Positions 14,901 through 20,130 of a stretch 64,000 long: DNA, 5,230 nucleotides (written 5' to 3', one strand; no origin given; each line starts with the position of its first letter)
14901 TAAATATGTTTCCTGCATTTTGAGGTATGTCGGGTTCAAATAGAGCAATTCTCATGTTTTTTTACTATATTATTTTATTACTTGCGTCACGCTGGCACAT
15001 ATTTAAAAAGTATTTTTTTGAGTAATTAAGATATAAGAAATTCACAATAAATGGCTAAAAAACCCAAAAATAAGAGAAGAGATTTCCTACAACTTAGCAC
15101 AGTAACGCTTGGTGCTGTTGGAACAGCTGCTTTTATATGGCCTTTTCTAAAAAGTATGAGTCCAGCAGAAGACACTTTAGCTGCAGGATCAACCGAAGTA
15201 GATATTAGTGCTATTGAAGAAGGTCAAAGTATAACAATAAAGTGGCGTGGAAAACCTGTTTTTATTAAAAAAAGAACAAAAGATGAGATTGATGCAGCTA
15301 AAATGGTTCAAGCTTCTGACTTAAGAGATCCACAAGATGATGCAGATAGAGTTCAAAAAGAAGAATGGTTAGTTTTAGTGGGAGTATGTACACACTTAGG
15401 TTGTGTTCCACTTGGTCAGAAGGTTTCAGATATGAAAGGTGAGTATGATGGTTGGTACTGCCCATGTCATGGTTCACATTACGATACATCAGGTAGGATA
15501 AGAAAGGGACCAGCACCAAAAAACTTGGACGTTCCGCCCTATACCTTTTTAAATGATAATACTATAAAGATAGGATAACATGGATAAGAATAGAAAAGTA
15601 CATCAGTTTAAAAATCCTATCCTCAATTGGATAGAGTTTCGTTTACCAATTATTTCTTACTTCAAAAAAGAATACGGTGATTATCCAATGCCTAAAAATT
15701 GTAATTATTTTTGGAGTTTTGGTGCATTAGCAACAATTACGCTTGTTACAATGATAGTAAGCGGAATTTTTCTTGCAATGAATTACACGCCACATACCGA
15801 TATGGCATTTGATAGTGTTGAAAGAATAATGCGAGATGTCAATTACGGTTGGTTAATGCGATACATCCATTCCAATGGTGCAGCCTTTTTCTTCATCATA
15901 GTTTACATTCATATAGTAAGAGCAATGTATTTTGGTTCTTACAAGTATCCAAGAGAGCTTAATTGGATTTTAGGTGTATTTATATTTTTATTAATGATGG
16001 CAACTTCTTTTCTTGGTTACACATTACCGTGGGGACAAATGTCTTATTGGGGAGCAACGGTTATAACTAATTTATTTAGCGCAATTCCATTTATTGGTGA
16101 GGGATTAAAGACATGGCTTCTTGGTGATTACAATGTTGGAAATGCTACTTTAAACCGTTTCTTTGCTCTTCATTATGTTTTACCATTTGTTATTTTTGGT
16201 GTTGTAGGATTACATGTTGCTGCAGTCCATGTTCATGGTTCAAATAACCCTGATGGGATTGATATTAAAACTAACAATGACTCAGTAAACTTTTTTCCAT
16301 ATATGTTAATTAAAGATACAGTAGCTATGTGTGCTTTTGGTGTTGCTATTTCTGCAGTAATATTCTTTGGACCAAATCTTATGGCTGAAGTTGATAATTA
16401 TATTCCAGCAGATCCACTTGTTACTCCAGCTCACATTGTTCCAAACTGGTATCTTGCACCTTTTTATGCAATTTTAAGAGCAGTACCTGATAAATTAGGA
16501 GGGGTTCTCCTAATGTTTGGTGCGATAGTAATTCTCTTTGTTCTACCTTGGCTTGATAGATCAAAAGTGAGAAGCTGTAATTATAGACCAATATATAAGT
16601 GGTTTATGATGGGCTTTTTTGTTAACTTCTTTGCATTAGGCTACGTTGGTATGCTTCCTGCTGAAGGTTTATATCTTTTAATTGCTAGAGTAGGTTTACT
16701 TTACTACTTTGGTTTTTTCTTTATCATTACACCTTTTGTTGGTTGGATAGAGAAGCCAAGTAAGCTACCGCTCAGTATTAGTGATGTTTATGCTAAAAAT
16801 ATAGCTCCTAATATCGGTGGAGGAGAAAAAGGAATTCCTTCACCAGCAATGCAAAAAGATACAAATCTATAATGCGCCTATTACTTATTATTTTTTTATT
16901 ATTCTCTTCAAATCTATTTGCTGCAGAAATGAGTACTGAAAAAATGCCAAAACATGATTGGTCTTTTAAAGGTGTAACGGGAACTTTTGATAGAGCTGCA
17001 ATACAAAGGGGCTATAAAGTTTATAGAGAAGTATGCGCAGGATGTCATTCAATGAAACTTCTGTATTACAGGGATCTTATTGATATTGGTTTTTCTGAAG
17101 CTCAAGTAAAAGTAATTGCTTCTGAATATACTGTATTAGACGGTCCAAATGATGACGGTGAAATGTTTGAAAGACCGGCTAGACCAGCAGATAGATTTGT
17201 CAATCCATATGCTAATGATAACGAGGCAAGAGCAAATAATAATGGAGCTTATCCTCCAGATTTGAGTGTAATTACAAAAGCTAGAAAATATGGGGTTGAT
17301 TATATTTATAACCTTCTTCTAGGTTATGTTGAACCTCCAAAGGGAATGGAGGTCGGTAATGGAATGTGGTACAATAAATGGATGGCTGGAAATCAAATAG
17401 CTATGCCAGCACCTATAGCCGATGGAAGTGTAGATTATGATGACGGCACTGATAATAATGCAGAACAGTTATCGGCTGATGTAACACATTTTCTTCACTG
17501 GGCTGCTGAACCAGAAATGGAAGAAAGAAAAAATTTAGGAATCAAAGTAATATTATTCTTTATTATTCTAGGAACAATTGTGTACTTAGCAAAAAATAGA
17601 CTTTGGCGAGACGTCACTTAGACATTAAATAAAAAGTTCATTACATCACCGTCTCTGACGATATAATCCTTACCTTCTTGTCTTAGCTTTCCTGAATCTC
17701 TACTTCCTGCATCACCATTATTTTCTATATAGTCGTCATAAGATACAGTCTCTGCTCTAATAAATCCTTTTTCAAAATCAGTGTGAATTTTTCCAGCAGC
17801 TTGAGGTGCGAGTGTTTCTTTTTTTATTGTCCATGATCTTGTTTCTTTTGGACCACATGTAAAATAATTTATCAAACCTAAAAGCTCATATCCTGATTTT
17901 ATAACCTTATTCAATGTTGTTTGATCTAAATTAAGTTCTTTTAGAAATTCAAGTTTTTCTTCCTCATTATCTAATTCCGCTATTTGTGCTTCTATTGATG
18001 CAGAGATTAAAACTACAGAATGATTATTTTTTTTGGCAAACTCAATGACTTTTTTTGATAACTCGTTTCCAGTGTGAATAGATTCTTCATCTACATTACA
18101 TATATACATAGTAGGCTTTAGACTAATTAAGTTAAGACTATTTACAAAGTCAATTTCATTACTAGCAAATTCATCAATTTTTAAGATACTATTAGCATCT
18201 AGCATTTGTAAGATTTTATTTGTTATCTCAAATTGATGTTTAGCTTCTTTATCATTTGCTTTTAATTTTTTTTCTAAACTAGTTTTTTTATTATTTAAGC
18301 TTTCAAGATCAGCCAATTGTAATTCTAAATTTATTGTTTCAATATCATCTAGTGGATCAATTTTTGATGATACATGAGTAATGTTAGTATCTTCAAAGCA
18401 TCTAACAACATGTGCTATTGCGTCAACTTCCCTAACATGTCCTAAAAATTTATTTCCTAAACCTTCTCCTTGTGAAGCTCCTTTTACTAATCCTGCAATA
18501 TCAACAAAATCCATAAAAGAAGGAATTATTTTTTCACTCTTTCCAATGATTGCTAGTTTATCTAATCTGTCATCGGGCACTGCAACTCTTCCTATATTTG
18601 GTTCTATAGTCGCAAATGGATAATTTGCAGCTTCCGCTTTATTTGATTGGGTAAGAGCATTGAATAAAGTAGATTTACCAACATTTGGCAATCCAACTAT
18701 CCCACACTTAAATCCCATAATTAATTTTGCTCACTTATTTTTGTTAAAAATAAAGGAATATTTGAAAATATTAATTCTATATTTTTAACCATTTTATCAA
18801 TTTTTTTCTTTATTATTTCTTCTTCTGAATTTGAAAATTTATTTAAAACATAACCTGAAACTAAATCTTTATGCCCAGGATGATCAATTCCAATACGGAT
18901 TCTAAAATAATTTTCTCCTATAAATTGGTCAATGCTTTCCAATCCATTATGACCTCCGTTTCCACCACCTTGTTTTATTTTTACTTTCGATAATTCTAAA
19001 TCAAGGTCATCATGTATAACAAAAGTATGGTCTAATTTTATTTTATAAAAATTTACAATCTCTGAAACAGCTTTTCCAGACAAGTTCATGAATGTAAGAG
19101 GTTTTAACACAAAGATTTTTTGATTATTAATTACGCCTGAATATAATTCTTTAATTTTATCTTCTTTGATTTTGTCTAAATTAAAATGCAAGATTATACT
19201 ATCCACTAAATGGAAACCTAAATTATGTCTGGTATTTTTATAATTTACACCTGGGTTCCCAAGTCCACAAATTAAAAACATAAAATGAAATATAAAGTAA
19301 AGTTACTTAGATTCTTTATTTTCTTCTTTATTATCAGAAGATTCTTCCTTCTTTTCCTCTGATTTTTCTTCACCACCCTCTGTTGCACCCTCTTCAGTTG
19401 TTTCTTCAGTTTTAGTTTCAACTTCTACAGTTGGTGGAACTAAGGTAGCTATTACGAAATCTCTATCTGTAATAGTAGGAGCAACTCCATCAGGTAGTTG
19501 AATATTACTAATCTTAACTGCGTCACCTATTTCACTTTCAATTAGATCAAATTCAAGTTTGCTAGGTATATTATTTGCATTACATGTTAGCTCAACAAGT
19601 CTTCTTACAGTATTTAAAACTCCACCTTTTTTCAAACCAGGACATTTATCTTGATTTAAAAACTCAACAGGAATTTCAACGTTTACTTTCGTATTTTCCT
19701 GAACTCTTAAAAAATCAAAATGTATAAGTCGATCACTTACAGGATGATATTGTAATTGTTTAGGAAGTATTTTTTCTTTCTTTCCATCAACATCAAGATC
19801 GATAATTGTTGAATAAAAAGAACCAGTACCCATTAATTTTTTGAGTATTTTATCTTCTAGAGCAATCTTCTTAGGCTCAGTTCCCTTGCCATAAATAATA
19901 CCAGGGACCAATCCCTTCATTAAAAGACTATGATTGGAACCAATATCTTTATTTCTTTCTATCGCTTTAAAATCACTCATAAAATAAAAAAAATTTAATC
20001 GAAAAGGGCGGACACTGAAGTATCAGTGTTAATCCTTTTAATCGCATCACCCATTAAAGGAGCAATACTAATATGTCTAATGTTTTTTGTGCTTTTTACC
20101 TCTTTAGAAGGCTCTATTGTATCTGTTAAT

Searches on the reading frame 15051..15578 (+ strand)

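Call 20: search_protein_families(library=pfam, proteins=[window:15051-15578:+])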
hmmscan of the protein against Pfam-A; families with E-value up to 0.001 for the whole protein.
window:15051-15578:+ (175 aa): 2 families
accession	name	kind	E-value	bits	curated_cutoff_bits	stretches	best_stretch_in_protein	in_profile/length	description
PF10399.14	UCR_Fe-S_N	-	1.9e-12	46.8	24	1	4-39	6-41/41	Ubiquitinol-cytochrome C reductase Fe-S subunit TAT signal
PF00355.32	Rieske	-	1e-10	41.8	20.3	1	101-161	31-86/88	Rieske [2Fe-2S] domain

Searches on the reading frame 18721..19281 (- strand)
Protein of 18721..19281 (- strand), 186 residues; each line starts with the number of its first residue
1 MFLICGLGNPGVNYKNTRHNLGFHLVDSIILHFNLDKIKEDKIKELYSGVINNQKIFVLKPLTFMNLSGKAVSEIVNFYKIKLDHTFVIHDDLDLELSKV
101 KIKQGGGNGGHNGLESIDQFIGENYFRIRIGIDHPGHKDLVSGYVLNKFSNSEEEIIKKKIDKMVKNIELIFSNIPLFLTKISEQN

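Call 20: search_protein_families(library=pfam, proteins=[window:18721-19281:-])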
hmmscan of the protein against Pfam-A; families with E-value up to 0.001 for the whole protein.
window:18721-19281:- (186 aa): 1 family
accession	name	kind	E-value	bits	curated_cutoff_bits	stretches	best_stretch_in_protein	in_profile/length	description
PF01195.25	Pept_tRNA_hydro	-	6.3e-59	199.3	27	1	3-173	1-172/183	Peptidyl-tRNA hydrolase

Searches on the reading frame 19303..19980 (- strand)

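Call 28: search_protein_families(library=pfam, proteins=[window:19303-19980:-])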
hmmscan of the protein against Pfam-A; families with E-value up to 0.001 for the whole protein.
window:19303-19980:- (225 aa): 2 families
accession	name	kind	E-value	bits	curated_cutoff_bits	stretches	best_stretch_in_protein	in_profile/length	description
PF14693.11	Ribosomal_TL5_C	-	3.7e-23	82.1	27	1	98-183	1-83/84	Ribosomal protein TL5, C-terminal domain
PF01386.24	Ribosomal_L25p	-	5.3e-19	68.9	23.6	1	5-90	2-82/82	Ribosomal L25p family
